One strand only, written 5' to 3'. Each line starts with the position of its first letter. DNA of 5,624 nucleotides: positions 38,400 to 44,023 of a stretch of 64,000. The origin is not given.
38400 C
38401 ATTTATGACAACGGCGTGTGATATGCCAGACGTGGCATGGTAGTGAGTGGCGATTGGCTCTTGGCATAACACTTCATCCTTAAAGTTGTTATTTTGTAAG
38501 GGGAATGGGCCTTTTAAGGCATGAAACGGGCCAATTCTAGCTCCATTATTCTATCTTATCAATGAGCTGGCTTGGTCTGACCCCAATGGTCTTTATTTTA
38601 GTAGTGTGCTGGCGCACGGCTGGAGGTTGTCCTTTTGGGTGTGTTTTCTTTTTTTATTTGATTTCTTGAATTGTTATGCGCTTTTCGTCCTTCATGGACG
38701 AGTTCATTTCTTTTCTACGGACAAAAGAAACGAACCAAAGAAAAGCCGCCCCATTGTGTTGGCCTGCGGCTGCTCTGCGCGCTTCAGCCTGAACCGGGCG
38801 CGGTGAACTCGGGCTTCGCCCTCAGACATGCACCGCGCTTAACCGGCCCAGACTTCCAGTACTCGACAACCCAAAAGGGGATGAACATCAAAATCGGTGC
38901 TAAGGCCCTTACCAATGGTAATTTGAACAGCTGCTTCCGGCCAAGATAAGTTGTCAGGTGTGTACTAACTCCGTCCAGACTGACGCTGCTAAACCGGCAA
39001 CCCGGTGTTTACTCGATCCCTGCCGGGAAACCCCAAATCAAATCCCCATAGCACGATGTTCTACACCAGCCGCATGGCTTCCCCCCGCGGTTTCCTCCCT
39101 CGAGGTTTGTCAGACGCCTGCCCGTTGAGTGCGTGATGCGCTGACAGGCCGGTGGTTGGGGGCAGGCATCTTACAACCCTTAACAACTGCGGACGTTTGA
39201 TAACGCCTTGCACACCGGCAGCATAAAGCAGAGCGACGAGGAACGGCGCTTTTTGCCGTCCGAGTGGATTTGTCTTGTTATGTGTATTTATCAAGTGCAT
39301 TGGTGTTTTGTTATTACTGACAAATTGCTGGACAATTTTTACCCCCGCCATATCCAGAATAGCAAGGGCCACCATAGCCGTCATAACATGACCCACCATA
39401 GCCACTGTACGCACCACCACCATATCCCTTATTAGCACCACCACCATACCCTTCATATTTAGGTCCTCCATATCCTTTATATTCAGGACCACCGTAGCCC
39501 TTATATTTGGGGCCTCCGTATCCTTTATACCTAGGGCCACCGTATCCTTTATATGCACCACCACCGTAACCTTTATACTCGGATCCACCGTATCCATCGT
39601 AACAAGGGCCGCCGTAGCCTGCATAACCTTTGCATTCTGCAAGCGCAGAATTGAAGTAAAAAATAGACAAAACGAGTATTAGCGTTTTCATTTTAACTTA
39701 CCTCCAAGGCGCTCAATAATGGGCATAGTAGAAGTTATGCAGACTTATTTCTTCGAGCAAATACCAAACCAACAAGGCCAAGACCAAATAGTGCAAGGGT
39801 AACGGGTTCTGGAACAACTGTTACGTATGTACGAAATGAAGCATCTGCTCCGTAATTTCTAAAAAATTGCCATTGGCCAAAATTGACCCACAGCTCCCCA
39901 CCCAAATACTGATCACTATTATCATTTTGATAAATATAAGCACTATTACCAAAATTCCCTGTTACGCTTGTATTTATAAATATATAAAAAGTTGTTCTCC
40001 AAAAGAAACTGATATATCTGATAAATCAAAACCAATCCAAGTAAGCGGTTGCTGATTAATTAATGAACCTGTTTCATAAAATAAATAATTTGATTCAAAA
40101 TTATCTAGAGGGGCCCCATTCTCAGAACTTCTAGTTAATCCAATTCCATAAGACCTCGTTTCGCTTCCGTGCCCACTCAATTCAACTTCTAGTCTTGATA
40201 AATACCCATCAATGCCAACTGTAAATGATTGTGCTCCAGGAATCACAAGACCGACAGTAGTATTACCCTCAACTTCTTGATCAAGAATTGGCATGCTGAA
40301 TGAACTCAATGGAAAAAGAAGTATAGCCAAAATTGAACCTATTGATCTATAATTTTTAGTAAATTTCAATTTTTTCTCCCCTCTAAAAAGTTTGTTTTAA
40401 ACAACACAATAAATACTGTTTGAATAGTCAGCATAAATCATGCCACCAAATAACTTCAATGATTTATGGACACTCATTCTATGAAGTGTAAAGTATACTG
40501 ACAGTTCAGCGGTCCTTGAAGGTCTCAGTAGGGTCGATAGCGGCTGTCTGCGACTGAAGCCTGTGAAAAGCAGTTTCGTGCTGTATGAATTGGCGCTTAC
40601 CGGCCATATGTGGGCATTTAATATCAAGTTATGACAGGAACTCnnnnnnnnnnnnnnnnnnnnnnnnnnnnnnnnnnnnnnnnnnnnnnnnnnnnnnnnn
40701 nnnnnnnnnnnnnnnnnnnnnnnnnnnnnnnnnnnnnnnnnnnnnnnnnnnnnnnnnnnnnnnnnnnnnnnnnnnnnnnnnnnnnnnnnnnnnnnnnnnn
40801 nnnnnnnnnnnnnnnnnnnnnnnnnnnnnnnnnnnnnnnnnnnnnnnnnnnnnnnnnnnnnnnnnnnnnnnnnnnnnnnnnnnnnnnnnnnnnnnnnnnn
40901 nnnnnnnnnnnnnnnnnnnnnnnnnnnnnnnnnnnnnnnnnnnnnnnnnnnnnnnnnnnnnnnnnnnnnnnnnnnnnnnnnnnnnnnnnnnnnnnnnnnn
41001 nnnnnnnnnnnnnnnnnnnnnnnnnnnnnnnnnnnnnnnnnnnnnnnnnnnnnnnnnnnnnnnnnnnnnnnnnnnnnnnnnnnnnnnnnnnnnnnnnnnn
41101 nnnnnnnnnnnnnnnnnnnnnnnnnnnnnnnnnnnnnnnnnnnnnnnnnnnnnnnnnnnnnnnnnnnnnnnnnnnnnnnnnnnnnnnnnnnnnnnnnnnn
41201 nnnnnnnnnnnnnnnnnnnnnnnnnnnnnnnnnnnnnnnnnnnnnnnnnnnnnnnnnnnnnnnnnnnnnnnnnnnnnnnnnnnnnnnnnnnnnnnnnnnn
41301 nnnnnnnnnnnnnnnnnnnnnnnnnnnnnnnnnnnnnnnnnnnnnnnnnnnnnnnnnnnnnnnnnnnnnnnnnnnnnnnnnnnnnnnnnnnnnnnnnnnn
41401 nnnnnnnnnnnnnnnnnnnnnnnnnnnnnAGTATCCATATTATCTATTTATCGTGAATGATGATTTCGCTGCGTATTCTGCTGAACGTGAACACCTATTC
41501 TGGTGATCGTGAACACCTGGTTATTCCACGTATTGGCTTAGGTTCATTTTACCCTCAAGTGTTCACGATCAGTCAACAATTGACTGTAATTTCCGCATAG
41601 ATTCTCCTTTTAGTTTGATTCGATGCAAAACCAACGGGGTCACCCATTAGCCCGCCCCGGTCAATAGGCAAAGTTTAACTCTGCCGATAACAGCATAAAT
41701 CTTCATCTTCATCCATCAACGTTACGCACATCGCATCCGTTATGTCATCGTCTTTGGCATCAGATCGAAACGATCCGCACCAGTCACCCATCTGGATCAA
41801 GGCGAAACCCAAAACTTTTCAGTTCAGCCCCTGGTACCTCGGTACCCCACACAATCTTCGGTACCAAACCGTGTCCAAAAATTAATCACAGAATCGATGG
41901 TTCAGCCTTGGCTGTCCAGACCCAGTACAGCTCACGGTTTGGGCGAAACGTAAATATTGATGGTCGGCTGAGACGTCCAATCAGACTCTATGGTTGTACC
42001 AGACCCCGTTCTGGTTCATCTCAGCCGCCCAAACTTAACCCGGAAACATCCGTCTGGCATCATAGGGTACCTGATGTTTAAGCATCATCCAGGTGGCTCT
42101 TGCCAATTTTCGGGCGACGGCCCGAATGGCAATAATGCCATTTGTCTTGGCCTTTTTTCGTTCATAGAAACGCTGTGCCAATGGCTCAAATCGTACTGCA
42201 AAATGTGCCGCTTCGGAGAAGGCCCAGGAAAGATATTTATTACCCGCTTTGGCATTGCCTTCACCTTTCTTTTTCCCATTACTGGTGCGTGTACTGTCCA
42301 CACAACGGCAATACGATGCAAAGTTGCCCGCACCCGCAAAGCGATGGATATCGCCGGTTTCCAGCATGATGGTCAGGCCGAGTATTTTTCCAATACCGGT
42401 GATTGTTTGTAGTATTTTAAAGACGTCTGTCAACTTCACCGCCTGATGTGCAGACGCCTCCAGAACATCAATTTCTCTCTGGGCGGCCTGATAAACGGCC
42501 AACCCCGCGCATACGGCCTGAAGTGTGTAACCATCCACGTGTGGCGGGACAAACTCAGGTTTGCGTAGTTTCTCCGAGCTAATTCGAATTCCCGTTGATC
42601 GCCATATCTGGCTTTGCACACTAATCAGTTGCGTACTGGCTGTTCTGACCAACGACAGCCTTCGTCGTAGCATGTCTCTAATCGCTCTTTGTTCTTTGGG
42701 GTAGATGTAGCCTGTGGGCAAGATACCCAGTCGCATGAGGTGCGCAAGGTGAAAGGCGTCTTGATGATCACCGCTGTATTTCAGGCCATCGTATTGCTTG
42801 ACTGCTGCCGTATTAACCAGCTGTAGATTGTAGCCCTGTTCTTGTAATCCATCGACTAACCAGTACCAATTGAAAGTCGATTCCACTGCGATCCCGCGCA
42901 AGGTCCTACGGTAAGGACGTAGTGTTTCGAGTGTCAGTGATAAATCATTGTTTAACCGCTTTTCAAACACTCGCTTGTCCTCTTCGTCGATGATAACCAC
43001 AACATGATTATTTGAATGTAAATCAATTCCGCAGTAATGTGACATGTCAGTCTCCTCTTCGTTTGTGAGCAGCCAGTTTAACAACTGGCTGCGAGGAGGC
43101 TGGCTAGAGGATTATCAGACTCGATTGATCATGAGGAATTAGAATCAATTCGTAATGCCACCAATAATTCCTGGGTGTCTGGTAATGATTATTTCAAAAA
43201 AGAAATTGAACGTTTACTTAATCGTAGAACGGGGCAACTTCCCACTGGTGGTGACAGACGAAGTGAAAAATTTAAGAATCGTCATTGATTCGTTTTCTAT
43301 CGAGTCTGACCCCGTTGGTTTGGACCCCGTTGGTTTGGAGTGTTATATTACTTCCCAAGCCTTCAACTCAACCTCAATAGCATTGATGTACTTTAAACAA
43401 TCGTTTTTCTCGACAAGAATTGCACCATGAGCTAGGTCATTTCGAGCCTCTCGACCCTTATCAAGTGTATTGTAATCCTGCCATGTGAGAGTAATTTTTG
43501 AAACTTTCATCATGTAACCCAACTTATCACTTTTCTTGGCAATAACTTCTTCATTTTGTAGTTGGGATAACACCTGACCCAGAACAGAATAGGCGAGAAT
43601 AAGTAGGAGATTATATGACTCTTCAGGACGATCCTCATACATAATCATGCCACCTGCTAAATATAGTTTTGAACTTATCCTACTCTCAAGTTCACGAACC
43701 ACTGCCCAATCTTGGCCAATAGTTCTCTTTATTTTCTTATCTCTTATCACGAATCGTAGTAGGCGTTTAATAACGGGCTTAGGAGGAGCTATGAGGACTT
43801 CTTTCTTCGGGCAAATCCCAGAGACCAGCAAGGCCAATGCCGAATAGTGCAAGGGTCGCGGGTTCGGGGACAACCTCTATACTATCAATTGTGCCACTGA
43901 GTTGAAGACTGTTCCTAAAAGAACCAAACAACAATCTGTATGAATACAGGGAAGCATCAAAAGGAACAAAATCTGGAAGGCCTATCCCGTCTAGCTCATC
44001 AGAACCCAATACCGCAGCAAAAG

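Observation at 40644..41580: Cytoplasmic trypsin-like serine peptidase with a three-site operator array, isolated inside the mobile island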

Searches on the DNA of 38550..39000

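Call 104: search_rna_families(source=window, start=38550, end=39000, threshold=evalue, max_evalue=1)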
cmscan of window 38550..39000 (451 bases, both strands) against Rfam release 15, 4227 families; matches with E-value up to 1: 1.
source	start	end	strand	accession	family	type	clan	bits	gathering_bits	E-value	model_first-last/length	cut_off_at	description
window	38564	38657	-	RF02158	NPPA-AS1_3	Gene; lncRNA;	-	17.5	55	0.12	1-108/108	no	NPPA antisense RNA 1 conserved region 3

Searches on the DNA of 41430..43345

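Call 105: search_rna_families(source=window, start=41430, end=43345, threshold=evalue, max_evalue=1)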
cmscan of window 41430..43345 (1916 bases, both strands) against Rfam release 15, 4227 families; matches with E-value up to 1: 0.
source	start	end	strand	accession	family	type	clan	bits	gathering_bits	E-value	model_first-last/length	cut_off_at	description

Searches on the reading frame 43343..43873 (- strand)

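Call 3: search_protein_families(library=pfam, proteins=[window:43343-43873:-], max_evalue=0.1)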
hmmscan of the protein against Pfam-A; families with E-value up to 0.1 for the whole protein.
window:43343-43873:- (176 aa): 1 family
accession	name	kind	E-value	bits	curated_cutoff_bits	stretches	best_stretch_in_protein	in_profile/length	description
PF18735.6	HEPN_RiboL-PSP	-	0.035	14.5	28.4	1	131-168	143-180/191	RiboL-PSP-HEPN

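Call 4: search_protein_families(library=padloc, proteins=[window:43343-43873:-], max_evalue=0.1)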
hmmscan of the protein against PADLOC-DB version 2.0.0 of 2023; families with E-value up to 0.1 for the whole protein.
window:43343-43873:- (176 aa): 0 families
